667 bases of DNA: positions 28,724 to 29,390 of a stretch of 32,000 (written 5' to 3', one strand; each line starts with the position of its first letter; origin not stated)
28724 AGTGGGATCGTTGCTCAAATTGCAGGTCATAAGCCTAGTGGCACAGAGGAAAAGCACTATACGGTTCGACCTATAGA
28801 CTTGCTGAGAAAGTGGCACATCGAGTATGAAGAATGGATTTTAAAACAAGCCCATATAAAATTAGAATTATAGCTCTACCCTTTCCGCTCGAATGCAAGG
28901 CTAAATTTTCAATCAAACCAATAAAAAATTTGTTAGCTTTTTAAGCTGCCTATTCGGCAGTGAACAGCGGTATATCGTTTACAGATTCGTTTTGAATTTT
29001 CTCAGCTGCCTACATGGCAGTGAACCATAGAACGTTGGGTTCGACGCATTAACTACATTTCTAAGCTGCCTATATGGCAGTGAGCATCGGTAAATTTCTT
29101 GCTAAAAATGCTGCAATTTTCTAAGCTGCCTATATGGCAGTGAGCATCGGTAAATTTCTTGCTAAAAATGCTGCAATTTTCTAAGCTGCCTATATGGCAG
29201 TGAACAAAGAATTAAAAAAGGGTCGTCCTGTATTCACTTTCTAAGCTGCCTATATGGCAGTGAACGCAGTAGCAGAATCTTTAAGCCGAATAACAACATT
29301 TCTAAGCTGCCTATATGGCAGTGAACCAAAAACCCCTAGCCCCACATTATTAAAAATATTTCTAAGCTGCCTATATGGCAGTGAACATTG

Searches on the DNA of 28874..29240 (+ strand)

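Call 30: search_dna_similar(query=window:28874-29240:+, collection=plasmids, mode=distant, max_evalue=0.001)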
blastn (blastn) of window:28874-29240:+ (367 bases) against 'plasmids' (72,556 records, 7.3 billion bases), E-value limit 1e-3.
In 5 record(s) the limit of 40 matching pieces per record was reached: places in those records are undercounted.
Records with a match: 22; places in all: 379; records where one place covers at least 80% of the query: 0.
Best place of each record, by identity: 80-90% 1; 60-80% 21.
By first word of the organism name: Acinetobacter 12; Legionella 4; Vibrio 2; Photobacterium 1; Methylobacter 1; Vitreoscilla 1; Pseudomonas 1.
By predicted mobility (MOB-suite, as given by PLSDB): mobilizable 11; non-mobilizable 6; conjugative 5.
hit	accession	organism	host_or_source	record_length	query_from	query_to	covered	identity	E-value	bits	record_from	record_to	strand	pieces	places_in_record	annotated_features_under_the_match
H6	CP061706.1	Acinetobacter baumannii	paper pulp mill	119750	40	332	80%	71.4%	8e-22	112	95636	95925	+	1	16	none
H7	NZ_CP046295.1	Acinetobacter lwoffii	Homo sapiens,clinical isolate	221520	41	333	80%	71.2%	4e-25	122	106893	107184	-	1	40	none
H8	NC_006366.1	Legionella pneumophila str. Lens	-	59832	53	341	79%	69.3%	1e-13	85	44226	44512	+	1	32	none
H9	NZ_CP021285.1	Legionella pneumophila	Homo sapiens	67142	53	341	79%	69.3%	1e-13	85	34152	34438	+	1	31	none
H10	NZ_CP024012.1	Acinetobacter sp. LoGeW2-3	white stork,cell culture,pellet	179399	65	344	76%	70.7%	9e-21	107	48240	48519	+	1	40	none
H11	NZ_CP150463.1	Photobacterium damselae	Lateolabrax maculatus,cell culture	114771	65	346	77%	69.4%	1e-6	114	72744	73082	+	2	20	none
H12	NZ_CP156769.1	Acinetobacter sp. ANC 7974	cattle,whole organism,cattle feces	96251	58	332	75%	71.1%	9e-21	108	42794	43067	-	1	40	none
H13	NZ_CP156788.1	Acinetobacter sp. ANC 7924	cattle,whole organism,cattle feces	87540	53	332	76%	69.7%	6e-17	96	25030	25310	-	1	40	none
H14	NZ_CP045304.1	Legionella longbeachae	Homo sapiens,Sputum sample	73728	65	333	73%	72.5%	1e-12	144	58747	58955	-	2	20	none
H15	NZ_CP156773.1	Acinetobacter sp. ANC 7970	cattle,whole organism,cattle feces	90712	64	336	74%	71.1%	3e-20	106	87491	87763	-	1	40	none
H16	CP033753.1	Acinetobacter baumannii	Homo sapiens,clinical isolate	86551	65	332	73%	72.3%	8e-9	138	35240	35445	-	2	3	none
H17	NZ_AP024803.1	Acinetobacter baumannii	Homo sapiens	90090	65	332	73%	72.3%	8e-9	138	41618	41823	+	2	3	none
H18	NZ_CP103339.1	Acinetobacter baumannii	Homo sapiens,metagenomic assembly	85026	65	332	73%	72.3%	8e-9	138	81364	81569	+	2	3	none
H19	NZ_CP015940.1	Legionella pneumophila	Isolate,clinical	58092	65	345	77%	67.2%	2e-10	74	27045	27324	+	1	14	none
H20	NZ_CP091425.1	Methylobacter sp. YRD-M1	isolate,wetland soil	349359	65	333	73%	70.2%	4e-6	115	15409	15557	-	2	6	none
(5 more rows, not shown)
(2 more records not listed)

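Call 32: get_annotated_region(hit=H6, flank=6000)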
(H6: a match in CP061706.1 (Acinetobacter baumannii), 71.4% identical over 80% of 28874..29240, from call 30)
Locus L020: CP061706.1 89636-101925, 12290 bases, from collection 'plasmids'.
description: Acinetobacter baumannii strain E-072658 plasmid p8E072658, complete sequence
organism: Acinetobacter baumannii (NCBI taxid 470)
taxonomy: Bacteria; Pseudomonadota; Gammaproteobacteria; Moraxellales; Moraxellaceae; Acinetobacter; Acinetobacter baumannii
host: -; source: paper pulp mill; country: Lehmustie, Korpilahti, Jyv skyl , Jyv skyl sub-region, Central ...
typing (MOB-suite, as given by PLSDB): mobilizable; relaxase MOBP,MOBP,MOBP
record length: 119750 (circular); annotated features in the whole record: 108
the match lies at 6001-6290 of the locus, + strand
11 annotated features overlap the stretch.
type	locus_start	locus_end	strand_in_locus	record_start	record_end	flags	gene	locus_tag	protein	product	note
CDS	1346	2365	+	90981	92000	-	-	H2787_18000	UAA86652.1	IS21 family transposase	-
CDS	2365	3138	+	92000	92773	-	-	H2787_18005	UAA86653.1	AAA family ATPase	-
CDS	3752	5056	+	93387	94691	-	-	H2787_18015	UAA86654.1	type II toxin-antitoxin system HipA family toxin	-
CDS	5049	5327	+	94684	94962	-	-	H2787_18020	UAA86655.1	helix-turn-helix transcriptional regulator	-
CDS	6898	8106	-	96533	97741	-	-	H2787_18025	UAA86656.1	tyrosine-type recombinase/integrase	-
CDS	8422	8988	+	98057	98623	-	-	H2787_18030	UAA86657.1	transposase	-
CDS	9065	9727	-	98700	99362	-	-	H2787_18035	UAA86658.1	IS1595-like element ISAcra1 family transposase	-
CDS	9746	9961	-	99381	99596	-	-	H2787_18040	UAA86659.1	hypothetical protein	-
CDS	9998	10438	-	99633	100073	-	-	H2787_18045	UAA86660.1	hypothetical protein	-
CDS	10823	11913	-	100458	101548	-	-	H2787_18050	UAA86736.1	IS4-like element ISAba33 family transposase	-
CDS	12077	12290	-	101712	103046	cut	-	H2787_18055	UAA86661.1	FMN-binding glutamate synthase family protein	-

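Call 37: get_annotated_region(hit=H12, flank=9000)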
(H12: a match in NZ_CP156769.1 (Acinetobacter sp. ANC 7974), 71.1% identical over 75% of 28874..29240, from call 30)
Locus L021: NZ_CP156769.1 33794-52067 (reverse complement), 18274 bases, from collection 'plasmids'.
description: Acinetobacter sp. ANC 7974 plasmid pANC7974.1, complete sequence
organism: Acinetobacter sp. ANC 7974 (NCBI taxid 3151498)
taxonomy: Bacteria; Pseudomonadota; Gammaproteobacteria; Moraxellales; Moraxellaceae; Acinetobacter; Acinetobacter sp. ANC 7974
host: -; source: cattle,whole organism,cattle feces; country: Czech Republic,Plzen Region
typing (MOB-suite, as given by PLSDB): mobilizable; relaxase MOBP
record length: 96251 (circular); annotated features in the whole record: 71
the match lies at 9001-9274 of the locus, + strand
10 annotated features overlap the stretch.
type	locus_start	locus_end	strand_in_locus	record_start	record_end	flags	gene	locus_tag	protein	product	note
CDS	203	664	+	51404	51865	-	-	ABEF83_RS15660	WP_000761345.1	DIP1984 family protein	-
CDS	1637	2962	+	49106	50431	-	-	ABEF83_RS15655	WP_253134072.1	ISNCY family transposase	-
CDS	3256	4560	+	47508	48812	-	-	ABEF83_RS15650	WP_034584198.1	HipA domain-containing protein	-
CDS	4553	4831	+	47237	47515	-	-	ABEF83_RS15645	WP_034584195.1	helix-turn-helix transcriptional regulator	-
CDS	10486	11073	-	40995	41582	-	cas6f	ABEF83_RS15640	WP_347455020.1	type I-F CRISPR-associated endoribonuclease Cas6/Csy4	GO:0043571 - maintenance of CRISPR repeat elements [Evidence IEA]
CDS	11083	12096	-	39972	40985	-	cas5fv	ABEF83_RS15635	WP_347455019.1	type I-Fv CRISPR-associated protein Cas5fv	-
CDS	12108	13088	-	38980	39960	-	cas7fv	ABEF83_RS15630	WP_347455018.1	type I-Fv CRISPR-associated protein Cas7fv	-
CDS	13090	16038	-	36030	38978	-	-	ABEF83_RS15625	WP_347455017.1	CRISPR-associated endonuclease Cas3''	GO:0043571 - maintenance of CRISPR repeat elements [Evidence IEA]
CDS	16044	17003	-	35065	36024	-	cas1f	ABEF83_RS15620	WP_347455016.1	type I-F CRISPR-associated endonuclease Cas1f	GO:0043571 - maintenance of CRISPR repeat elements [Evidence IEA]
CDS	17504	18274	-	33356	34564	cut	-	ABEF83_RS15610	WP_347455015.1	integrase arm-type DNA-binding domain-containing protein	-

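Call 38: get_annotated_region(hit=H7, flank=9000)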
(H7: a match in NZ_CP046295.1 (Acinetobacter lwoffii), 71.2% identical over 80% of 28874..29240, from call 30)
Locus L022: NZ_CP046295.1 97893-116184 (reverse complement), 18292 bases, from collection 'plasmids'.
description: Acinetobacter lwoffii strain FDAARGOS_552 plasmid unnamed1, complete sequence
organism: Acinetobacter lwoffii (NCBI taxid 28090)
taxonomy: Bacteria; Pseudomonadota; Gammaproteobacteria; Moraxellales; Moraxellaceae; Acinetobacter; Acinetobacter lwoffii
host: -; source: Homo sapiens,clinical isolate; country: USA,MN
typing (MOB-suite, as given by PLSDB): mobilizable; replicon rep_cluster_1656; relaxase MOBP,MOBP
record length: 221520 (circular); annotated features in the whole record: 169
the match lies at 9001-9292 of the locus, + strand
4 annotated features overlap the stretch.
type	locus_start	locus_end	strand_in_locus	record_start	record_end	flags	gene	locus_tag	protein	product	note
CDS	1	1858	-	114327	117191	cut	ptsP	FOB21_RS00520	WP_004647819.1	phosphoenolpyruvate--protein phosphotransferase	GO:0009401 - phosphoenolpyruvate-dependent sugar phosphotransferase system [Evidence IEA]; GO:0006808 - regulation of ...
CDS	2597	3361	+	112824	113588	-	-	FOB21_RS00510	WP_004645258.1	IS5 family transposase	-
CDS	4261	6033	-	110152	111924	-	-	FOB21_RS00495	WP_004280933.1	alkaline phosphatase D family protein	-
CDS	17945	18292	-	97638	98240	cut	cas6f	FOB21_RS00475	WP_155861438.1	type I-F CRISPR-associated endoribonuclease Cas6/Csy4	GO:0043571 - maintenance of CRISPR repeat elements [Evidence IEA]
